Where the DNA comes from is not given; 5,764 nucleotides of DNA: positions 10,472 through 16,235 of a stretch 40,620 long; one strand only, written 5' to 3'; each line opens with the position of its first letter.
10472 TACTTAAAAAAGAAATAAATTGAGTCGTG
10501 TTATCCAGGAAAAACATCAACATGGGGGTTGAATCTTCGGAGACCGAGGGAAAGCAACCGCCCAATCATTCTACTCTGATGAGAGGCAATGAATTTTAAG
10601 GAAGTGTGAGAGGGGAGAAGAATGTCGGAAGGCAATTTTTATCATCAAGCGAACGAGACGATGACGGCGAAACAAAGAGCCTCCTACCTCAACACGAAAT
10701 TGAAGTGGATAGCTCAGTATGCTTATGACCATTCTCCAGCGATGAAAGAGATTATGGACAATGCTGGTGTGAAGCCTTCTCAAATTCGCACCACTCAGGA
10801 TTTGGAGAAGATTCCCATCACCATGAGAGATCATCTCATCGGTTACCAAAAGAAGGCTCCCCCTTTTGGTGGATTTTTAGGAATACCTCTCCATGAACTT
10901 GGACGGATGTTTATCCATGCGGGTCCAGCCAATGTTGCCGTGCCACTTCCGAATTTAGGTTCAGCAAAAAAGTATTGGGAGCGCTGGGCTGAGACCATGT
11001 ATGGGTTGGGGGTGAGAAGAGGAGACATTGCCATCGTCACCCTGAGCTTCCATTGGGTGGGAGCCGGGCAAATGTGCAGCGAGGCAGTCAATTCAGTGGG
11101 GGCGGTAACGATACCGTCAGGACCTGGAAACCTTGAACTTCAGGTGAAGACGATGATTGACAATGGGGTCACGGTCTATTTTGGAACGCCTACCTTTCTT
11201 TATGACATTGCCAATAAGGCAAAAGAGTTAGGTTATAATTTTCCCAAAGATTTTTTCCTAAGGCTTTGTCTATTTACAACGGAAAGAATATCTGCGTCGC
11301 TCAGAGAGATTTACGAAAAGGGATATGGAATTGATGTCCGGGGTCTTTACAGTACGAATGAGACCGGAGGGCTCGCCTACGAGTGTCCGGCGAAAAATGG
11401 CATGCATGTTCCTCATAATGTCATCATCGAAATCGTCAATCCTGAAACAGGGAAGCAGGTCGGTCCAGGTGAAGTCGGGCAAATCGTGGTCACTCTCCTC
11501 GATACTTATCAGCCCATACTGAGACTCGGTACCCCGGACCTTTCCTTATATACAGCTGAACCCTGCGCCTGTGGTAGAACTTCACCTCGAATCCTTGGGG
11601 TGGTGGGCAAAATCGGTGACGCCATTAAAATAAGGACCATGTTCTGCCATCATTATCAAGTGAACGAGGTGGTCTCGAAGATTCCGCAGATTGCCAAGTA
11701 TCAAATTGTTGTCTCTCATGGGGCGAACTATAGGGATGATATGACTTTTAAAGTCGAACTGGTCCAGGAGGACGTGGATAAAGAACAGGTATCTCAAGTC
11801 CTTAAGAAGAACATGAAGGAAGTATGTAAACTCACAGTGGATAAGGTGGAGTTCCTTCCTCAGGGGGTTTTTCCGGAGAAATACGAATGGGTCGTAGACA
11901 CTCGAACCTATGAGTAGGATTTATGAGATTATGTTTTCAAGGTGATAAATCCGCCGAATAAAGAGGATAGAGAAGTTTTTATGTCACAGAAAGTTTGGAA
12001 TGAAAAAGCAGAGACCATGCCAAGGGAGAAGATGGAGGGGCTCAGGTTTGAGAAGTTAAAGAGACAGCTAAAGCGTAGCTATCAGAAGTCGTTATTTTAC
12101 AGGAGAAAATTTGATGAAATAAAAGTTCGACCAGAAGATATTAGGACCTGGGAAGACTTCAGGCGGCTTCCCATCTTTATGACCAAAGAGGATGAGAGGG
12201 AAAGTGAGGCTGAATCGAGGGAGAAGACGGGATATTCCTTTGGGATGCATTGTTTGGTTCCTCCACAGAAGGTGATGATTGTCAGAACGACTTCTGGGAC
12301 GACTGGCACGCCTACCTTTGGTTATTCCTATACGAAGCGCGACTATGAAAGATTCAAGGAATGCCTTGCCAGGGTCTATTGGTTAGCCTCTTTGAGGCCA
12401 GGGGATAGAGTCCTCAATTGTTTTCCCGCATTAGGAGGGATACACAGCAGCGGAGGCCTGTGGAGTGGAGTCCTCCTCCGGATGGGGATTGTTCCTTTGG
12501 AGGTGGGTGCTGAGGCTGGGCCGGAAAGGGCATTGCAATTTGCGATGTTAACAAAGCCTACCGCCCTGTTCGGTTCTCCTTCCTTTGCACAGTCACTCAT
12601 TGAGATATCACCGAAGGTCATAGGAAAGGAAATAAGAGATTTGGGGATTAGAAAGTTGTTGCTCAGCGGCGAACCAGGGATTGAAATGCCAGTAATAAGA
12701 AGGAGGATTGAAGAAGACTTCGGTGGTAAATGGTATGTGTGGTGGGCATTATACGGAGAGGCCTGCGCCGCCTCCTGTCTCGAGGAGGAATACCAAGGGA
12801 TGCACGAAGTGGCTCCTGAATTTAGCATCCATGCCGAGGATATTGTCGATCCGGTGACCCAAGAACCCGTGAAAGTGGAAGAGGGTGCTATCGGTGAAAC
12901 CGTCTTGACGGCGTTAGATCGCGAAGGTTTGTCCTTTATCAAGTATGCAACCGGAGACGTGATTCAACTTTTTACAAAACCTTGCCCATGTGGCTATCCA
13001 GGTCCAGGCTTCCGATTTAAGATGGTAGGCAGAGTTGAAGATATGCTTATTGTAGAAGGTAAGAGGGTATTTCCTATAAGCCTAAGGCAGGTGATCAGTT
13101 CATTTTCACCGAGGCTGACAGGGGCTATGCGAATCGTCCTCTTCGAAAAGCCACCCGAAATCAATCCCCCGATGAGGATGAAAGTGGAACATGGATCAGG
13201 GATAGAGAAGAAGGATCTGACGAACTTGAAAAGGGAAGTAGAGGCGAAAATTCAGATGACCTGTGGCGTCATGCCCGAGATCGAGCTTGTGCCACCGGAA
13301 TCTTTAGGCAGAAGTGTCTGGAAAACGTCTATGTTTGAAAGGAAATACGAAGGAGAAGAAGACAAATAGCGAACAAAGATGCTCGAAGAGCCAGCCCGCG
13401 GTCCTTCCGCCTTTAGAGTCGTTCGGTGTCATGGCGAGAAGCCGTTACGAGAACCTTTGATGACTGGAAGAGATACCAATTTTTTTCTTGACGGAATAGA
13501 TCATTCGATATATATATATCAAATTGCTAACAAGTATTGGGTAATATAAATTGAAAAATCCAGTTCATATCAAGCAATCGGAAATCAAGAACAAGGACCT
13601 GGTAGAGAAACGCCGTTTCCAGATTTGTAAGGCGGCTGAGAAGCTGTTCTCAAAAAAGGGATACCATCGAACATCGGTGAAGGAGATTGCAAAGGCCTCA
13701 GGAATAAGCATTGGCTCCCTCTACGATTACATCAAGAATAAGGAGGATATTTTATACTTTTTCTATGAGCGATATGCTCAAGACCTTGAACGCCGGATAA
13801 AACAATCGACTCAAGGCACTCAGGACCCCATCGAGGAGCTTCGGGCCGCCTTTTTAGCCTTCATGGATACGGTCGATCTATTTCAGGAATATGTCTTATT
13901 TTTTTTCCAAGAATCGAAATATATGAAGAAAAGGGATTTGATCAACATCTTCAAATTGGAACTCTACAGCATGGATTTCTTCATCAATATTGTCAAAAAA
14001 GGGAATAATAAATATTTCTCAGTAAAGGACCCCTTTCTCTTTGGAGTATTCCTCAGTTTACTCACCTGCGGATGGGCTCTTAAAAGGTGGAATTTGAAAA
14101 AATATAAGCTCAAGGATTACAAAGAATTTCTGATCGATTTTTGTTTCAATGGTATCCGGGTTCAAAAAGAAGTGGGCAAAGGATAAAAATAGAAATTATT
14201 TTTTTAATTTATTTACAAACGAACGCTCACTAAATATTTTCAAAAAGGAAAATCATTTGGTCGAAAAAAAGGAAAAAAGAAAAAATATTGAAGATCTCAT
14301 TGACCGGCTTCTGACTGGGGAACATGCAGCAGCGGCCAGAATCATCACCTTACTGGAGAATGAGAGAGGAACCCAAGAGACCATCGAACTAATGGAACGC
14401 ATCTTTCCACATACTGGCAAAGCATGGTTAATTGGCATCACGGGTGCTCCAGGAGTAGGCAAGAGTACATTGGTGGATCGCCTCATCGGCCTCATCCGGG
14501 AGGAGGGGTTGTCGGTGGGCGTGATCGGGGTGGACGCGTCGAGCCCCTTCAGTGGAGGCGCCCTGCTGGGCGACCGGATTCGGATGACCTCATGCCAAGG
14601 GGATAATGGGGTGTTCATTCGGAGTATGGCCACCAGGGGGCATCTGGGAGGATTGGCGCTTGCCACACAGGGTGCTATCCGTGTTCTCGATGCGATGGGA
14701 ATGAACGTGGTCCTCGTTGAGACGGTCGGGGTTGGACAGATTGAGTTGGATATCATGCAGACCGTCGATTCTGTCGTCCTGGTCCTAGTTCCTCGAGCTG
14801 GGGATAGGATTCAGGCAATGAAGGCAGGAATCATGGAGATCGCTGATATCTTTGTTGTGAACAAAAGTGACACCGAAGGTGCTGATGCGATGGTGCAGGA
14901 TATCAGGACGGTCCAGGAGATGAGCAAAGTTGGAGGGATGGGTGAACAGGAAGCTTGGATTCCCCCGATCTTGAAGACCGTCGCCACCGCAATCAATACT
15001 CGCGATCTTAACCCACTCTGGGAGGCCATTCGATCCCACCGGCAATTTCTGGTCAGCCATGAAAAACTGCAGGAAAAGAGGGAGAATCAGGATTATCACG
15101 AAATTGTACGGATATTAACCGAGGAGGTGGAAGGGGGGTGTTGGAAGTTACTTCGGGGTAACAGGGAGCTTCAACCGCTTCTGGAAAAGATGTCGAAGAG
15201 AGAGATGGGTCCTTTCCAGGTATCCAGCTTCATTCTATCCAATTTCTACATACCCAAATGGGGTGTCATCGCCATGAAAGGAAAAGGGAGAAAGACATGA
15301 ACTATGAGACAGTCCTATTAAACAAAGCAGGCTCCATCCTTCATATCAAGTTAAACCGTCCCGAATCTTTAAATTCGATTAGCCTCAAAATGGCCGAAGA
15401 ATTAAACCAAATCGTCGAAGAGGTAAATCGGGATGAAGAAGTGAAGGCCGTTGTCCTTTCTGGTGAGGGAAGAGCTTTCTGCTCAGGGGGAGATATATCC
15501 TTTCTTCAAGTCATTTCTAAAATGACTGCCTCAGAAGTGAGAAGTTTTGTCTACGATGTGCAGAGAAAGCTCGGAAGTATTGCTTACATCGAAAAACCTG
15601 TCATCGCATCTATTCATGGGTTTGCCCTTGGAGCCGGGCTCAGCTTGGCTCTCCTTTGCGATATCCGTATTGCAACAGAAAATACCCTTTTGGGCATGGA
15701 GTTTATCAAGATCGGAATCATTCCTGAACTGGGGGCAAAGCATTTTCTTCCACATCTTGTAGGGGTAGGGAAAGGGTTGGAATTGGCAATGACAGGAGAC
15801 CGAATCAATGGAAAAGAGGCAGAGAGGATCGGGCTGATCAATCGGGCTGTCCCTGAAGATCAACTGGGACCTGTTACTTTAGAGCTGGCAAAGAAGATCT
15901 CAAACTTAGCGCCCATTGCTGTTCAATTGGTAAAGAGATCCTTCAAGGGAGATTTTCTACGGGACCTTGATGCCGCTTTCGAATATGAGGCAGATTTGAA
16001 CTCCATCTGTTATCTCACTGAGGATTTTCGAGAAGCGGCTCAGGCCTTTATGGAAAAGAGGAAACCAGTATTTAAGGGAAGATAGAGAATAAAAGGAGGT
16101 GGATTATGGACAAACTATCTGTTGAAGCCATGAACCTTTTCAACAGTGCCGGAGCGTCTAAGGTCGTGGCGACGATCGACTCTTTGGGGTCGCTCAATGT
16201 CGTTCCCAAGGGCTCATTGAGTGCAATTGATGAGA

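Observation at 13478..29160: TetR-headed cluster uniting two B12 acyl-CoA mutases with an ATP-driven HgdAB/BCR-type Fe-S radical enzyme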

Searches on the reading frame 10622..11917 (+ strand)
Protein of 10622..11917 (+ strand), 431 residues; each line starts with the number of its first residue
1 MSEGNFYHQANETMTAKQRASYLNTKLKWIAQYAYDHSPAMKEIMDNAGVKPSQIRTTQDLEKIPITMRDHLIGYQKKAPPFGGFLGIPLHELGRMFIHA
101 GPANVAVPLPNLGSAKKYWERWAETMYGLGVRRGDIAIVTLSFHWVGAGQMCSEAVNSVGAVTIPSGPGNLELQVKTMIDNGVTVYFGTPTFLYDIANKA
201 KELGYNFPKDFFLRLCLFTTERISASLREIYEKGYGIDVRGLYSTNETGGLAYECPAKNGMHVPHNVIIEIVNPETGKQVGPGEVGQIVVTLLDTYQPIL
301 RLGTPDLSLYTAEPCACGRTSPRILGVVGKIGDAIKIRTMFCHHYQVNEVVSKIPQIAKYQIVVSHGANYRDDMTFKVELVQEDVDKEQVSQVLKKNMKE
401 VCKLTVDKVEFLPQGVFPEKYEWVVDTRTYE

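Call 6: search_protein_families(library=pfam, proteins=[window:10622-11917:+])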
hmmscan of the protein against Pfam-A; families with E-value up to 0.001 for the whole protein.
window:10622-11917:+ (431 aa): 2 families
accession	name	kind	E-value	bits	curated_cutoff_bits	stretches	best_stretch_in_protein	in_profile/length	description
PF00501.34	AMP-binding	-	9e-13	48.2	29.9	1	129-290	200-374/384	AMP-binding enzyme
PF14535.12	AMP-binding_C_2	-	1.2e-06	29.1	25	1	346-420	8-88/96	AMP-binding enzyme C-terminal domain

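Call 19: search_protein_families(library=ncbifam, proteins=[window:10622-11917:+], max_evalue=1e-10)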
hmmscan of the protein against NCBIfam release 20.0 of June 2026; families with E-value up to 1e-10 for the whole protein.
window:10622-11917:+ (431 aa): 6 families
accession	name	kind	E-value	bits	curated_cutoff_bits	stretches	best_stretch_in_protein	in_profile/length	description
NF041878.1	paak_haloarch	equivalog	2.2e-45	155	700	1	11-416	5-411/427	phenylacetate--CoA ligase PaaK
TIGR02155.1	PA_CoA_ligase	equivalog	1.8e-37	128.9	646.3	1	14-406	3-398/422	phenylacetate--CoA ligase PaaK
NF053551.1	FlxY_rubin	equivalog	9.5e-35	120.1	520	1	14-420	4-413/424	flexirubin biosynthesis putative acyl-CoA ligase FlxY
NF045666.1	DVU1553_fam_AMP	equivalog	3.1e-30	105.4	300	1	131-330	129-330/331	DVU_1553 family AMP-dependent CoA ligase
TIGR03335.1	F390_ftsA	equivalog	3.7e-26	91.8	458.7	1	7-417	2-417/445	coenzyme F390 synthetase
NF041217.1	BagE_FevW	exception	2.6e-19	69.5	800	1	54-399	37-375/424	bagremycin/ferroverdin synthetase BagE/FevW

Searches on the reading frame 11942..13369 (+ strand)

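Call 8: search_protein_families(library=pfam, proteins=[window:11942-13369:+])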
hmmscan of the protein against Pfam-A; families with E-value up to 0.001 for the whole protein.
window:11942-13369:+ (475 aa): 2 families
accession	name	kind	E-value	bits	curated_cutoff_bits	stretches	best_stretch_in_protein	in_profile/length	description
PF14535.12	AMP-binding_C_2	-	1.7e-07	31.8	25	1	373-462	1-89/96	AMP-binding enzyme C-terminal domain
PF00501.34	AMP-binding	-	4.6e-07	29.4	29.9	1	38-319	84-371/384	AMP-binding enzyme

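Call 19: search_protein_families(library=ncbifam, proteins=[window:11942-13369:+], max_evalue=1e-10)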
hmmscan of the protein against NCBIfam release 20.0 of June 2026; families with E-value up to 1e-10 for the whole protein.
window:11942-13369:+ (475 aa): 6 families
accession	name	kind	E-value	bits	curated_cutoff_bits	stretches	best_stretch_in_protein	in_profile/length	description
NF041878.1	paak_haloarch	equivalog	1.9e-46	158.5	700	1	21-458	3-415/427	phenylacetate--CoA ligase PaaK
TIGR02155.1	PA_CoA_ligase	equivalog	1.3e-44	152.4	646.3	1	24-462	1-415/422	phenylacetate--CoA ligase PaaK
NF045666.1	DVU1553_fam_AMP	equivalog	3.1e-36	125.1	300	1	21-353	13-320/331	DVU_1553 family AMP-dependent CoA ligase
NF053551.1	FlxY_rubin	equivalog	2.9e-30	105.4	520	1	26-458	4-408/424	flexirubin biosynthesis putative acyl-CoA ligase FlxY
TIGR03335.1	F390_ftsA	equivalog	9.7e-23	80.6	458.7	1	20-352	3-318/445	coenzyme F390 synthetase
NF041217.1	BagE_FevW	exception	3.7e-15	55.8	800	1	95-469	56-410/424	bagremycin/ferroverdin synthetase BagE/FevW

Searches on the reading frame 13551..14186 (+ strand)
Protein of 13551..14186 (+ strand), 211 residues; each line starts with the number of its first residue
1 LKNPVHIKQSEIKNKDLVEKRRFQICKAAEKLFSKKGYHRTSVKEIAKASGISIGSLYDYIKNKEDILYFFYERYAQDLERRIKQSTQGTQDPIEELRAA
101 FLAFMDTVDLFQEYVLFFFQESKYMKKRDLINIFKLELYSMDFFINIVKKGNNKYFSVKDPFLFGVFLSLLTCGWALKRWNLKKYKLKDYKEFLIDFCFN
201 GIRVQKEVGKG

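Call 3: search_protein_families(library=pfam, proteins=[window:13551-14186:+])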
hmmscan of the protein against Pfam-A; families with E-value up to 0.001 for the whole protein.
window:13551-14186:+ (211 aa): 1 family
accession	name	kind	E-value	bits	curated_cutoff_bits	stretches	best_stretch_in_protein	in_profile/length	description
PF00440.29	TetR_N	-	8.9e-15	54.7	24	1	25-68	1-44/47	Bacterial regulatory proteins, tetR family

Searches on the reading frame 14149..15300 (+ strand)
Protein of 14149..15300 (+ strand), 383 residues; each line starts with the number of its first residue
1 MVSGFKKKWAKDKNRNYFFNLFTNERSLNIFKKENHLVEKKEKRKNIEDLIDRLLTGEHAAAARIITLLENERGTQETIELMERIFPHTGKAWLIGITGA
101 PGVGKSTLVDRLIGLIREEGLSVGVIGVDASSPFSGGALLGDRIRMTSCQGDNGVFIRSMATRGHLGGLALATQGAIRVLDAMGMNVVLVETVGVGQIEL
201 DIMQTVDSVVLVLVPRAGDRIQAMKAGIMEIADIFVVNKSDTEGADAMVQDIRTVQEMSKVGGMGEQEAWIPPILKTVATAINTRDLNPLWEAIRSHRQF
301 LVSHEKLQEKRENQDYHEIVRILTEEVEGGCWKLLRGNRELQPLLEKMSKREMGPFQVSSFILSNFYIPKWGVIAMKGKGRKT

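Call 3: search_protein_families(library=pfam, proteins=[window:14149-15300:+])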
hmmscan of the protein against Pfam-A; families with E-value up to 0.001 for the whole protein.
window:14149-15300:+ (383 aa): 4 families
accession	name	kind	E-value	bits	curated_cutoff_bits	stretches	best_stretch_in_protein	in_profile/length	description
PF03308.22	MeaB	-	1e-85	287.5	23.1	1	63-328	2-265/273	Methylmalonyl Co-A mutase-associated GTPase MeaB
PF03266.21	NTPase_1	-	4.3e-06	27.1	23.9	1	95-144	2-49/168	NTPase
PF02492.25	cobW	-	4.3e-05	23.6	20.7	1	95-254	3-167/180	CobW/HypB/UreG, nucleotide-binding domain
PF03205.20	MobB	-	0.00077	19.8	26.6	0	95-126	2-33/133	Molybdopterin guanine dinucleotide synthesis protein B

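Call 19: search_protein_families(library=ncbifam, proteins=[window:14149-15300:+], max_evalue=1e-10)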
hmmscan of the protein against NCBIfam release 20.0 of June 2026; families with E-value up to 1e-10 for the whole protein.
window:14149-15300:+ (383 aa): 3 families
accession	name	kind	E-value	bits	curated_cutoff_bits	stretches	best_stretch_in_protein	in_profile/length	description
TIGR00750.1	lao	equivalog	3.5e-96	321.9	240.75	1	57-361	1-297/300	methylmalonyl Co-A mutase-associated GTPase MeaB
NF006958.0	PRK09435.1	equivalog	4.5e-73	246.1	329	1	41-356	4-318/333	methylmalonyl Co-A mutase-associated GTPase MeaB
NF045497.1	IsobCoAmut_IcmF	equivalog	1.6e-41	142.1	1500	1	42-299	137-396/1076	fused isobutyryl-CoA mutase/GTPase IcmF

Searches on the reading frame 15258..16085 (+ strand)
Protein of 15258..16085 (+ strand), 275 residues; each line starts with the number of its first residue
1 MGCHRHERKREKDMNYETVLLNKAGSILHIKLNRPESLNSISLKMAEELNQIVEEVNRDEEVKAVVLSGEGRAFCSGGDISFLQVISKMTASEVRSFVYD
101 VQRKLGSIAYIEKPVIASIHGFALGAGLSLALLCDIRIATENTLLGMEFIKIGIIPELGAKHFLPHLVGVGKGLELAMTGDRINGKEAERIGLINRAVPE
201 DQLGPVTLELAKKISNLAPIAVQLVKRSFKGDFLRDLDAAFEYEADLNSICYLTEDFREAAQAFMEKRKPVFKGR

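Call 3: search_protein_families(library=pfam, proteins=[window:15258-16085:+])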
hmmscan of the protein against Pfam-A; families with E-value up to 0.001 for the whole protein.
window:15258-16085:+ (275 aa): 2 families
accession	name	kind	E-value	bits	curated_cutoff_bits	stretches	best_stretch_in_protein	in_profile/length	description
PF00378.25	ECH_1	-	1.9e-61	208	27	1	24-274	3-250/251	Enoyl-CoA hydratase/isomerase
PF16113.10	ECH_2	-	2.3e-47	162.6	27.2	1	29-212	3-186/335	Enoyl-CoA hydratase/isomerase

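Call 19: search_protein_families(library=ncbifam, proteins=[window:15258-16085:+], max_evalue=1e-10)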
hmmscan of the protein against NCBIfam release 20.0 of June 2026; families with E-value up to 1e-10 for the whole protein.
window:15258-16085:+ (275 aa): 69 families (the best 25 are shown)
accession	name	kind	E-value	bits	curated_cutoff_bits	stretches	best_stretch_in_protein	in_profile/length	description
NF004475.0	PRK05809.1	subfamily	1.7e-63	214.6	394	1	14-275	1-260/260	short-chain-enoyl-CoA hydratase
NF006699.0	PRK09245.1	subfamily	2.3e-63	213.9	354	1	17-275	3-266/266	crotonase/enoyl-CoA hydratase family protein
NF005802.0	PRK07657.1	equivalog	5.7e-61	206.3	363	1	25-274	12-259/260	enoyl-CoA hydratase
NF051848.1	EnCoAHydtEchA19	equivalog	6e-59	199.7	400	1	19-275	2-258/258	enoyl-CoA hydratase EchA19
NF004781.0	PRK06127.1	subfamily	3.4e-57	194.1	291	1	12-275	6-269/269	enoyl-CoA hydratase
NF004857.0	PRK06210.1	equivalog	4.2e-57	193.6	341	1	12-274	3-274/275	enoyl-CoA hydratase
NF006107.0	PRK08258.1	equivalog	4.8e-57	193.4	330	1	5-275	5-277/277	enoyl-CoA hydratase family protein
NF005803.0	PRK07658.1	equivalog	5.3e-57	193.1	313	1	21-275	6-257/257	enoyl-CoA hydratase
NF004517.0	PRK05862.1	equivalog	5.1e-56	190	396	1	14-274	1-256/257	enoyl-CoA hydratase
NF004794.0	PRK06142.1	equivalog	1.8e-53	182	308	1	14-274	3-272/273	crotonase/enoyl-CoA hydratase family protein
NF006007.0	PRK08138.1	subfamily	3.4e-53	180.7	355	1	19-275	9-261/261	enoyl-CoA hydratase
TIGR02280.1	PaaB1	equivalog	1.3e-51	175.6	345.15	1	19-275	1-256/256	2-(1,2-epoxy-1,2-dihydrophenyl)acetyl-CoA isomerase PaaG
NF006109.0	PRK08260.1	subfamily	1.2e-50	172.5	320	1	14-274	1-277/296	enoyl-CoA hydratase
NF004796.0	PRK06144.1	subfamily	2.7e-50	171.3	272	1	13-275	4-262/262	enoyl-CoA hydratase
NF004635.0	PRK05981.1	equivalog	4.4e-49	167.4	351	1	14-275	1-266/266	enoyl-CoA hydratase/isomerase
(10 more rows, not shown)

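Call 70: find_encoding_contigs(protein=window:15297-16085:+, flank=10000, max_places=4)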
Protein window:15297-16085:+ (262 aa): 4 contigs read that carry it; 2 places shown.
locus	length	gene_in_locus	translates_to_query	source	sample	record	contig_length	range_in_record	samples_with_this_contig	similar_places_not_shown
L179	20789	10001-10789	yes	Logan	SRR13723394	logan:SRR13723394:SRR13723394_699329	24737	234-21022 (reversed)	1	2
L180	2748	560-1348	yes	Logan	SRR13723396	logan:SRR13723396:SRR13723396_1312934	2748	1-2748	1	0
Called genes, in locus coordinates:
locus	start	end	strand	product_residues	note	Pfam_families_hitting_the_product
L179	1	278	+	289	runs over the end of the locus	PF02653:BPD_transp_2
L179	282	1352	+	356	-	PF02653:BPD_transp_2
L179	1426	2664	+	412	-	PF13458:Peripla_BP_6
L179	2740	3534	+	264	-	PF00005:ABC_tran, PF13304:AAA_21 (faint)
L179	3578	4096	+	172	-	PF03168:LEA_2 (faint)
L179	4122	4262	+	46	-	-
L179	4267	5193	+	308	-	PF02737:3HCDH_N, PF00725:3HCDH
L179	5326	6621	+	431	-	PF00501:AMP-binding, PF14535:AMP-binding_C_2 (weak)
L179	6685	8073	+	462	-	PF00501:AMP-binding (weak), PF14535:AMP-binding_C_2 (weak)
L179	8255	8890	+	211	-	PF00440:TetR_N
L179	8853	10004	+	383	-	PF03308:MeaB, PF03266:NTPase_1 (weak)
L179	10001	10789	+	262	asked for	PF00378:ECH_1, PF16113:ECH_2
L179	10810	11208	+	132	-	PF01243:PNPOx_N (weak)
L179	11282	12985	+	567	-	PF01642:MM_CoA_mutase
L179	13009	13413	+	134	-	PF02310:B12-binding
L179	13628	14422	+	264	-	PF00378:ECH_1, PF16113:ECH_2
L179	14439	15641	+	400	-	PF00108:Thiolase_N, PF02803:Thiolase_C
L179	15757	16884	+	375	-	PF06050:HGD-D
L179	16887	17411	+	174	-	PF02572:CobA_CobO_BtuR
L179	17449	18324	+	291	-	PF01869:BcrAD_BadFG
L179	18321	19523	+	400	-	PF06050:HGD-D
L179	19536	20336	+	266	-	PF01869:BcrAD_BadFG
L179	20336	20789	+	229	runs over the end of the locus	?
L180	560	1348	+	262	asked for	PF00378:ECH_1, PF16113:ECH_2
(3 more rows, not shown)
